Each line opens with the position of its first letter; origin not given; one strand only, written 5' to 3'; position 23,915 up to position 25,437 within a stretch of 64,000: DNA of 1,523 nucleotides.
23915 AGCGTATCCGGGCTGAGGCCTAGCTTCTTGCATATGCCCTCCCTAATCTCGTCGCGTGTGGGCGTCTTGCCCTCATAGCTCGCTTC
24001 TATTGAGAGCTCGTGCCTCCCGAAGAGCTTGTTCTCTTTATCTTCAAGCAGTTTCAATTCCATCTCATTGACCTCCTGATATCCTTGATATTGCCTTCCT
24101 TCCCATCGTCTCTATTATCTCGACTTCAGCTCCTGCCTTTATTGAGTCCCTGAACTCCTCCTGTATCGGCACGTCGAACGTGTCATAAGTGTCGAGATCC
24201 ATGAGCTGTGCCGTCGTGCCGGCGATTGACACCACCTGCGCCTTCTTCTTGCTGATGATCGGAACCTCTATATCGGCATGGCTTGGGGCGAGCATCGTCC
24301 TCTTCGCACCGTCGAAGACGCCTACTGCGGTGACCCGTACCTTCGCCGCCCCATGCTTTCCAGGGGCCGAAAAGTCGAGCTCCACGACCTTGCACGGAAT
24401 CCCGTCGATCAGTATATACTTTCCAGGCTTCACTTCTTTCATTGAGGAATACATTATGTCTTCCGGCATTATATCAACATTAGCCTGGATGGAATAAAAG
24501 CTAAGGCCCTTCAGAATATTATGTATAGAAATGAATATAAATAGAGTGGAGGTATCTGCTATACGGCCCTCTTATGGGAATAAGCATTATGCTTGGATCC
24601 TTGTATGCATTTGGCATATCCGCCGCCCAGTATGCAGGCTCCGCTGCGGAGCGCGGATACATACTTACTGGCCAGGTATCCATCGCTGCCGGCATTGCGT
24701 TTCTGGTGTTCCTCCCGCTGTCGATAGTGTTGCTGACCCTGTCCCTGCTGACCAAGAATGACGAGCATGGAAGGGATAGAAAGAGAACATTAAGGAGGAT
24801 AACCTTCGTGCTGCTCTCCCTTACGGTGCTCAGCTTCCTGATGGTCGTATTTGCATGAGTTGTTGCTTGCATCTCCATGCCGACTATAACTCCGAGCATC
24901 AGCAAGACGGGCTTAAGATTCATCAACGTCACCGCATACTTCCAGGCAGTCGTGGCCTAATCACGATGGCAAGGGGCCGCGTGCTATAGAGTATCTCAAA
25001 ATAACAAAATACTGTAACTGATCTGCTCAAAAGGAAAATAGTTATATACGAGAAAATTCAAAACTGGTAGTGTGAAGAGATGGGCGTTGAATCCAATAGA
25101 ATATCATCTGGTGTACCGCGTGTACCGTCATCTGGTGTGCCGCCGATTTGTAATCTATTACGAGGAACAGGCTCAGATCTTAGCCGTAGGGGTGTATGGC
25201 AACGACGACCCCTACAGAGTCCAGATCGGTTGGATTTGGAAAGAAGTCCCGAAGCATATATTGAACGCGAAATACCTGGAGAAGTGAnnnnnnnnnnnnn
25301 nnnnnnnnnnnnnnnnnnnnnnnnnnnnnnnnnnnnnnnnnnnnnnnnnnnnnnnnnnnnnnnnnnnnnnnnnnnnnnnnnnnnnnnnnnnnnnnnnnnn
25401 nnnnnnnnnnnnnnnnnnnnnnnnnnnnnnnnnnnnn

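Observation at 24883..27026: Perfect 90-bp direct repeats bracket a ~2-kb low-GC insertion carrying an ORFan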

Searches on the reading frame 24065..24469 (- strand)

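Call 5: search_protein_families(library=pfam, proteins=[window:24065-24469:-], max_evalue=0.1)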
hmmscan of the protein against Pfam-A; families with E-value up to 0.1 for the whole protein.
window:24065-24469:- (134 aa): 3 families
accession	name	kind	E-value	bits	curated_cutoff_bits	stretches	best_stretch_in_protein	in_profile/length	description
PF21485.3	IF5A-like_N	-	9.8e-15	54.6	27.1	1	12-64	10-62/63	Translation initiation factor 5A-like, N-terminal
PF01287.26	eIF-5a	-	5.3e-08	33.3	24.2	1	71-130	1-68/69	Eukaryotic elongation factor 5A hypusine, DNA-binding OB fold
PF08207.18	EFP_N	-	1.8e-06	28.3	23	1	9-49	1-40/58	Elongation factor P (EF-P) KOW-like domain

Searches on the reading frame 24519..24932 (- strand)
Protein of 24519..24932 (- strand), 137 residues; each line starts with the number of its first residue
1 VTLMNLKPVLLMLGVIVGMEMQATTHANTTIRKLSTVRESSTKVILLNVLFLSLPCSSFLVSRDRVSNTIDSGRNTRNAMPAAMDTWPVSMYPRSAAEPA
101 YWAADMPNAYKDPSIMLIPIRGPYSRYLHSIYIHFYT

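Call 5: search_protein_families(library=pfam, proteins=[window:24519-24932:-], max_evalue=0.1)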
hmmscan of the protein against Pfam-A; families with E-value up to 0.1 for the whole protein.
window:24519-24932:- (137 aa): 1 family
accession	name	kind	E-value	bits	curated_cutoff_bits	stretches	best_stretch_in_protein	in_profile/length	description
PF23478.1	YKL104W-A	-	0.07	13.8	27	1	26-73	30-75/84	YKL104W-A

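Call 17: find_encoding_contigs(protein=window:24519-24923:-, flank=4000, max_places=10)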
Protein window:24519-24923:- (134 aa): 4 contigs read that carry it; 2 places shown.
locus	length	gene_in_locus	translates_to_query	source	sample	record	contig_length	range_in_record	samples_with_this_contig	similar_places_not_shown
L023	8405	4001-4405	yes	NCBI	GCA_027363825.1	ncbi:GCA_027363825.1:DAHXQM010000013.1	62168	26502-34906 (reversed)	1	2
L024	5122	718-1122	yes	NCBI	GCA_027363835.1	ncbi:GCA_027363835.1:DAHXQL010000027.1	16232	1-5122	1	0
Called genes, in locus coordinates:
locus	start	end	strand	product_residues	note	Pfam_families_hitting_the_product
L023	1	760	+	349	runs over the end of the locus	PF00091:Tubulin, PF12327:FtsZ_C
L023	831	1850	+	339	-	PF00091:Tubulin, PF12327:FtsZ_C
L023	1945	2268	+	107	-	-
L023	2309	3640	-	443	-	-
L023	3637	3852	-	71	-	-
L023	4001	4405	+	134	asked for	-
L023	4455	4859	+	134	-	PF08207:EFP_N (weak), PF21485:IF5A-like_N, PF01287:eIF-5a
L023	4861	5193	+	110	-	PF01282:Ribosomal_S24e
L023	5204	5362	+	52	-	PF01599:Ribosomal_S27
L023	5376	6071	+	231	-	PF02517:Rce1-like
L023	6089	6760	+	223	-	PF00588:SpoU_methylase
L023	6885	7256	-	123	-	PF04472:SepF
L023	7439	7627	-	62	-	PF13489:Methyltransf_23 (weak), PF13649:Methyltransf_25 (weak)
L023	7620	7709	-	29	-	-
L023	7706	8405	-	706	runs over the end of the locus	PF04851:ResIII, PF00270:DEAD, PF00271:Helicase_C (weak), PF21280:Helicase_dom4_arc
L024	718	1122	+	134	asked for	-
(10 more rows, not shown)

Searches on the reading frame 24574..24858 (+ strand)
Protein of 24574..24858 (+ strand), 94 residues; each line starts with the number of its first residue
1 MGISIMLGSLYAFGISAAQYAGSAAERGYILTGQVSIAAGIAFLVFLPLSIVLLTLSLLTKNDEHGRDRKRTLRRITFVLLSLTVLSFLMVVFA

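Call 5: search_protein_families(library=pfam, proteins=[window:24574-24858:+], max_evalue=0.1)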
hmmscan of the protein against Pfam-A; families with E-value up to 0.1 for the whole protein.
window:24574-24858:+ (94 aa): 3 families
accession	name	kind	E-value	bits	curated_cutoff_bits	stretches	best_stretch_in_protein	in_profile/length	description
PF11893.13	DUF3413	-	0.025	14.2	27.1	1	3-90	25-98/248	Domain of unknown function (DUF3413)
PF11992.13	TgpA_N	-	0.046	13.1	30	1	38-92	121-179/333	TgpA N-terminal domain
PF11812.13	DUF3333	-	0.073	13.7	26.5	1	24-52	9-37/151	Domain of unknown function (DUF3333)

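Call 6: search_protein_families(library=phrogs, proteins=[window:24574-24858:+], max_evalue=0.1)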
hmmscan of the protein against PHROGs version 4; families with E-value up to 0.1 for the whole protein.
window:24574-24858:+ (94 aa): 0 families

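Call 82: search_protein_families(library=padloc, proteins=[window:24574-24858:+], max_evalue=0.1)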
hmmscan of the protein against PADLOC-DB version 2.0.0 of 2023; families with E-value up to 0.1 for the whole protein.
window:24574-24858:+ (94 aa): 0 families

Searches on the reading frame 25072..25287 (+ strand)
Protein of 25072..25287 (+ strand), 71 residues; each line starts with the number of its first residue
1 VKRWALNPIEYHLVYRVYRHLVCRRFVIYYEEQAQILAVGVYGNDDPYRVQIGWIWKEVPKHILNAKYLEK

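Call 22: search_protein_families(library=pfam, proteins=[window:25072-25287:+], max_evalue=10)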
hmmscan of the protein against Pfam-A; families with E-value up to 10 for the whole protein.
window:25072-25287:+ (71 aa): 0 families

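Call 23: search_protein_families(library=ncbifam, proteins=[window:25072-25287:+], max_evalue=1)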
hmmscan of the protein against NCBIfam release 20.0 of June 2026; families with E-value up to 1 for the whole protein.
window:25072-25287:+ (71 aa): 0 families
